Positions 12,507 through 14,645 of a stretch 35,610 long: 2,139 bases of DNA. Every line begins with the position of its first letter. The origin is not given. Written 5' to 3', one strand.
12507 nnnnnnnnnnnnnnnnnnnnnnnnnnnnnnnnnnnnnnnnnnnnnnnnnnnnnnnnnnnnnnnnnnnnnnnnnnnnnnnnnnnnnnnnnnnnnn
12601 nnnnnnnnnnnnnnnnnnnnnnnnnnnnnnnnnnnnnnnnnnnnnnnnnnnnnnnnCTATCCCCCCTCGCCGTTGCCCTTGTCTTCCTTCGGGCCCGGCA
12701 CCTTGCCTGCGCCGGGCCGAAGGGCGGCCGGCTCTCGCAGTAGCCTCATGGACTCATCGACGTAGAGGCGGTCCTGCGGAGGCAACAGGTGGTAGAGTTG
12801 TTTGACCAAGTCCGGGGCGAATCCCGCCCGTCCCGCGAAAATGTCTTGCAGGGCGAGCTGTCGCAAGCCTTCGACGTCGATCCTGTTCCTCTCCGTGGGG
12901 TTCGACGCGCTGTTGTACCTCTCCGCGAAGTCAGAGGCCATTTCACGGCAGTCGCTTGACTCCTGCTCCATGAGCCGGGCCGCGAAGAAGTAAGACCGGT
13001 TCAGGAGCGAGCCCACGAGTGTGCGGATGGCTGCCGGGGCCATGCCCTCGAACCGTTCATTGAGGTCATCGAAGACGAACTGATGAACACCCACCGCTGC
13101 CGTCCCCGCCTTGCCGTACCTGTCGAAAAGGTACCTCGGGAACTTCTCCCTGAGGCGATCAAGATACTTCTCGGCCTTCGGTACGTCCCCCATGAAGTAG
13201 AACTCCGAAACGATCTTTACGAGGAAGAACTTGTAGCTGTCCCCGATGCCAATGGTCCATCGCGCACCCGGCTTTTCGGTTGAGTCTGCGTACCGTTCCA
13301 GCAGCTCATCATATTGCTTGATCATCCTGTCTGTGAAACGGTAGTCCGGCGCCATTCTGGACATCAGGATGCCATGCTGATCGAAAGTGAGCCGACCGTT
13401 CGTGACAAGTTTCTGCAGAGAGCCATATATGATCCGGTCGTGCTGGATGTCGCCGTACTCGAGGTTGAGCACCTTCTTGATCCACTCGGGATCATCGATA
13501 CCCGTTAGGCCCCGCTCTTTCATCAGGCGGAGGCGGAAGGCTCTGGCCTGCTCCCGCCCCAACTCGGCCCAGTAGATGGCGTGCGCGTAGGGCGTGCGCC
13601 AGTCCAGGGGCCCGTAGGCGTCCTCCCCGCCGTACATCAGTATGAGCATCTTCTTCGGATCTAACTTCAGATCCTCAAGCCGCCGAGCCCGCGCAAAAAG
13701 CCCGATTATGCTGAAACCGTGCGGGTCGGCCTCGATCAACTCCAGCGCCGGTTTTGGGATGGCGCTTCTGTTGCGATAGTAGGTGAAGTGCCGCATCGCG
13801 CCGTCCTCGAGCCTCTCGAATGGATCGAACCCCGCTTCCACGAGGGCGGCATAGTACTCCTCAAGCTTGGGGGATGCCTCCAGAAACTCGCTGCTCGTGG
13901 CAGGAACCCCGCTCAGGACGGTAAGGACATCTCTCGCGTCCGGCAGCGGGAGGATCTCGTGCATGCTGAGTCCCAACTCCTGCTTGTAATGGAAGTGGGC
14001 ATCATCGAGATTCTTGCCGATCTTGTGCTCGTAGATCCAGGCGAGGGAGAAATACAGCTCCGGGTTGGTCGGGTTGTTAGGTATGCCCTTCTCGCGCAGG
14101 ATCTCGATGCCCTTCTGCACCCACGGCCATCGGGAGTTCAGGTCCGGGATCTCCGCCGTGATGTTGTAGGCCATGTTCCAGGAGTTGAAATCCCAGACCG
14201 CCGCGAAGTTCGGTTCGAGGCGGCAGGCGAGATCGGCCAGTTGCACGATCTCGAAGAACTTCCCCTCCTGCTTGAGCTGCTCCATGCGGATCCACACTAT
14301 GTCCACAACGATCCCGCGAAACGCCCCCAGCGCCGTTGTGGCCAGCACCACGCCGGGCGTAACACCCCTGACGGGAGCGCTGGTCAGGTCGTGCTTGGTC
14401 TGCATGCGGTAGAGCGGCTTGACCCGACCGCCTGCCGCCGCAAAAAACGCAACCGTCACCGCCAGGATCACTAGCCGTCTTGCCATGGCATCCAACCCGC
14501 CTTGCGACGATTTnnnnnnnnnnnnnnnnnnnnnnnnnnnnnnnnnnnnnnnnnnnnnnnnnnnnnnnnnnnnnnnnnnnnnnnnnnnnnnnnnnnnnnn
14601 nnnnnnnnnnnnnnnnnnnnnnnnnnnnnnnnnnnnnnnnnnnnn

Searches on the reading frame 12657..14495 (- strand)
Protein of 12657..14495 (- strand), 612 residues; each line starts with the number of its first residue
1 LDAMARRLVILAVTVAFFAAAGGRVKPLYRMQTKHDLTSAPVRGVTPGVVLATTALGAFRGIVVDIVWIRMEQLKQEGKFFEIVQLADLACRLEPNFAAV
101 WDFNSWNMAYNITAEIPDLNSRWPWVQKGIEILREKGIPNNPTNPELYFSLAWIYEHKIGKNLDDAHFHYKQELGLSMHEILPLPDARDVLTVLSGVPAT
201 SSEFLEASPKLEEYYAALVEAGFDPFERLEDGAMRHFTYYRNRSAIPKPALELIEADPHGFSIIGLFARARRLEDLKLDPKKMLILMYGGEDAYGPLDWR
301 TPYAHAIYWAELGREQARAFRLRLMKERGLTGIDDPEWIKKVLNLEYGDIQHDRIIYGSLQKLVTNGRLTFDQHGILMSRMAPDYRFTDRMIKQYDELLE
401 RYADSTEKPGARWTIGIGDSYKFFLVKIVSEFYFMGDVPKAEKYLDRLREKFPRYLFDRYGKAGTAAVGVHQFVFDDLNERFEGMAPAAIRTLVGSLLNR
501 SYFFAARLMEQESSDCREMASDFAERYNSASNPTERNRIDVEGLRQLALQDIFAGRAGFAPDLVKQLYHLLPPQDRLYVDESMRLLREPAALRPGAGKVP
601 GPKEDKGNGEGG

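Call 4: search_protein_families(library=pfam, proteins=[window:12657-14495:-], max_evalue=0.01)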
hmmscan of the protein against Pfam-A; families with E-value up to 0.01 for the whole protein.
window:12657-14495:- (612 aa): 3 families
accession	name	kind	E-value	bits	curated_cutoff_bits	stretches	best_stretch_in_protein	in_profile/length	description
PF13431.12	TPR_17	-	0.00019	21.9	24.4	1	135-161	3-28/34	Tetratricopeptide repeat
PF13428.12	TPR_14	-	0.0033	18.4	23.5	0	433-455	12-34/44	Tetratricopeptide repeat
PF13174.12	TPR_6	-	0.0093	17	26.3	0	433-453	11-31/33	Tetratricopeptide repeat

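Call 5: search_protein_families(library=ncbifam, proteins=[window:12657-14495:-], max_evalue=0.01)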
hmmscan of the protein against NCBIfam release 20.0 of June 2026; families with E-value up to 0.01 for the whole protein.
window:12657-14495:- (612 aa): 0 families

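Call 23: find_homologous_proteins(query=window:12657-14495:-, max_evalue=0.00001)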
Query window:12657-14495:- (612 aa): 587 proteins with E <= 0.00001 among 8000 candidates; the best 120 are listed.
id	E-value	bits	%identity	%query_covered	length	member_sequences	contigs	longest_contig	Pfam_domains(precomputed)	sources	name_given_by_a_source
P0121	0.0e+0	1122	80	100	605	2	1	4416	-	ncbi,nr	ncbi:MAG: hypothetical protein QGH74_00730 [Candidatus Brocadiia bacterium]|nr:hypothetical protein 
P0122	4.4e-254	863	100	62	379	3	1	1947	-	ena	-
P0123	2.6e-169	583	45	96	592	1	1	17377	-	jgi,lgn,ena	-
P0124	7.9e-159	548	44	99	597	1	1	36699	-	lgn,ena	-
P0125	1.2e-155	538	47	93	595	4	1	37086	-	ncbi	-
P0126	9.2e-151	522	46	90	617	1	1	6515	-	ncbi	-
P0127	5.1e-149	516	45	90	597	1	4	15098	-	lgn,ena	-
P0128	1.1e-148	515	44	93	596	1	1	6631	-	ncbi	-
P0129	2.8e-147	510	45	90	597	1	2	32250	-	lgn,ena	-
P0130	7.1e-147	509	45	90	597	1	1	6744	-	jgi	jgi:hypothetical protein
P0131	1.2e-146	508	44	93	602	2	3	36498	-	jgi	-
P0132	1.9e-146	507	43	99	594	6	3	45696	-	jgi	jgi:hypothetical protein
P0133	1.6e-145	504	42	96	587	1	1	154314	-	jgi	-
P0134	2.2e-145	504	43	98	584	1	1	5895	-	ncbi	-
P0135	4.4e-145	503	45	93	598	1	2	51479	-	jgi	-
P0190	1.3e-56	211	31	89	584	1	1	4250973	-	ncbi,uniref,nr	ncbi:hypothetical protein STSP2_02034 [Anaerohalosphaera lusitana]|uniref:Uncharacterized protein n=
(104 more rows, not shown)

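Call 24: find_encoding_contigs(protein=P0190, flank=10000, max_places=2)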
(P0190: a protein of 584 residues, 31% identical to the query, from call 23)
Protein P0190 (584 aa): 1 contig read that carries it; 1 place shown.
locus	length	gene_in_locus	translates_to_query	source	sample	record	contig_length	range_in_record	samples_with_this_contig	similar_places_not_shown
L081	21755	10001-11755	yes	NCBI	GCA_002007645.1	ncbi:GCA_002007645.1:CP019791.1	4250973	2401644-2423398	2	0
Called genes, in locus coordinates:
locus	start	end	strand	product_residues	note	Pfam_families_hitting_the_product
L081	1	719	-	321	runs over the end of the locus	PF12679:ABC2_membrane_2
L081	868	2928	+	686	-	PF01145:Band_7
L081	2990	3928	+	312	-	PF01145:Band_7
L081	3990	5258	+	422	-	PF01145:Band_7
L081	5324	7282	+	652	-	PF00122:E1-E2_ATPase, PF00702:Hydrolase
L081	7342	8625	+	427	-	PF00005:ABC_tran, PF13304:AAA_21 (faint)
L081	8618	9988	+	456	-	-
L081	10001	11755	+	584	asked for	-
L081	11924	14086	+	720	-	PF00580:UvrD-helicase, PF13245:AAA_19, PF13604:AAA_30 (faint), PF01443:Viral_helicase1 (faint), PF13361:UvrD_C, PF13538:UvrD_C_2 (weak), PF21196:PcrA_UvrD_tudor (faint)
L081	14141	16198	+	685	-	PF01120:Alpha_L_fucos, PF13290:CHB_HEX_C_1, PF13287:Fn3_assoc, PF07691:PA14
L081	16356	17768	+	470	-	PF00342:PGI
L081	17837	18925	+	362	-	PF00483:NTP_transferase, PF12804:NTP_transf_3 (weak), PF22640:ManC_GMP_beta-helix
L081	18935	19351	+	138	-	PF03652:RuvX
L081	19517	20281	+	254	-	PF01182:Glucosamine_iso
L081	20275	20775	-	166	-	PF01476:LysM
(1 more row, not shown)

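Call 37: predict_structure(alignment_id=A2)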
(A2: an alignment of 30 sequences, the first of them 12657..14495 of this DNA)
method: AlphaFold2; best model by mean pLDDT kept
length: 612 residues; sequences in the alignment: 30
mean_pLDDT: 82.0   pTM: 0.74
mean pLDDT of the five models: 82.0, 81.8, 81.2, 79.1, 78.2
residues with pLDDT >= 90: 262; 70-90: 243; 50-70: 45; < 50: 62
segments of 3 or more residues with pLDDT < 50: 35-55, 336-346, 406-410, 589-612
pLDDT, mean of each block of 10 residues (from residue 1): 83 80 60 49 42 52 78 87 88 86 93 87 94 96 93 95 84 93 87 96 95 98 95 91 94 96 96 96 92 85 96 91 75 50 56 93 81 72 79 91 58 81 93 83 95 91 82 88 78 85 89 90 90 80 86 71 89 91 70 38 40 35
secondary structure, 60 per line:
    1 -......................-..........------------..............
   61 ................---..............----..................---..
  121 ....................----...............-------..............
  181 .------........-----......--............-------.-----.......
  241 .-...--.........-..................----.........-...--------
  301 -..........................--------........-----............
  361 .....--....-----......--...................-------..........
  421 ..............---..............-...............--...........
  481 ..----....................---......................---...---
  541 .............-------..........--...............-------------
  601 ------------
elements in order: H2-23 H25-34 H47-76 H80-93 H98-115 H119-140 H145-159 H167-181 H188-195 H201-206 H209-220 H235-241 H248-256 H258-275 H280-288 H302-327 H336-343 H349-365 E368-371 E377-382 H385-403 H411-434 H438-451 H453-467 H470-482 H487-506 H510-531 H541-553 H561-570 H573-587

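Call 41: fold_search(model_id=the predicted structure, library=pdb)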
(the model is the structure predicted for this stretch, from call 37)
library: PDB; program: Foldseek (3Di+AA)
matches with E <= 10: 909; with E <= 0.001: 1
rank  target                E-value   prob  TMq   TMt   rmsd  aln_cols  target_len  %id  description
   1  4uzy_A                2.5e-04  1.00  0.18  0.17  27.3       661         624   12  Crystal structure of the Chlamydomonas IFT70 and IFT52 complex (released 2014-11-05)
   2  1w3b_A                3.0e-03  0.99  0.16  0.22  19.4       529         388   12  The superhelical TPR domain of O-linked GlcNAc transferase reveals structural similarities to importin alpha. (released 2004-09-09)
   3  8c6j_S                5.3e-03  0.89  0.13  0.13  37.5       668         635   12  Human spliceosomal PM5 C* complex (released 2023-07-12)
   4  6af0_A                7.2e-03  0.80  0.14  0.10  31.6       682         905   11  Structure of Ctr9, Paf1 and Cdc73 ternary complex from Myceliophthora thermophila (released 2018-09-19)
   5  5nnr_A                7.8e-03  0.85  0.15  0.14  28.6       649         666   13  Structure of Naa15/Naa10 bound to HypK-THB (released 2017-06-14)
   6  8ga7                  9.0e-03  0.72  0.12  0.12  26.7       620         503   12  Geometrically programmable nanomaterial construction using regularized protein building blocks (released 2024-03-13)
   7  3lca_A                1.0e-02  0.80  0.14  0.16  32.1       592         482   10  Structure of Tom71 complexed with Hsp70 Ssa1 C terminal tail indicating conformational plasticity (released 2010-12-22)
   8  6q6g_Y                1.2e-02  0.75  0.12  0.14  23.8       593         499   14  Cryo-EM structure of the APC/C-Cdc20-Cdk2-cyclinA2-Cks2 complex, the D1 box class (released 2019-09-11)
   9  3ieg_A                1.4e-02  0.97  0.15  0.22  24.0       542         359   11  Crystal Structure of P58(IPK) TPR Domain at 2.5 A (released 2010-03-31)
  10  9pkq_B                1.5e-02  0.85  0.15  0.17  32.5       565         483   13  Structure of the cytoplasmic domain of unliganded human Tom70, open and closed conformations (released 2026-03-18)
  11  4xpd_A                1.5e-02  0.54  0.11  0.09  27.3       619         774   11  Crystal structure of yeast N-terminal acetyltransferase NatE (ppGpp) in complex with a bisubstrate (released 2016-07-20)
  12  5nnp_A                1.5e-02  0.82  0.15  0.14  26.4       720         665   12  Structure of Naa15/Naa10 bound to HypK-THB (released 2017-06-14)
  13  5nnp_E                1.6e-02  0.82  0.15  0.14  25.3       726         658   13  Structure of Naa15/Naa10 bound to HypK-THB (released 2017-06-14)
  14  3fp4_A                1.8e-02  0.82  0.14  0.16  31.3       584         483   11  Crystal structure of Tom71 complexed with Ssa1 C-terminal fragment (released 2009-07-28)
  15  7qds_B                1.8e-02  0.69  0.14  0.10  28.7       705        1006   10  Apo human SKI complex in the open state (released 2022-02-02)
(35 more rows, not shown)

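Call 71: search_protein_families(library=padloc, proteins=[window:12657-14495:-], max_evalue=0.001)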
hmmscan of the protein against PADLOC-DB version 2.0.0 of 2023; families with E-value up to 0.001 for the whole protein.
window:12657-14495:- (612 aa): 0 families
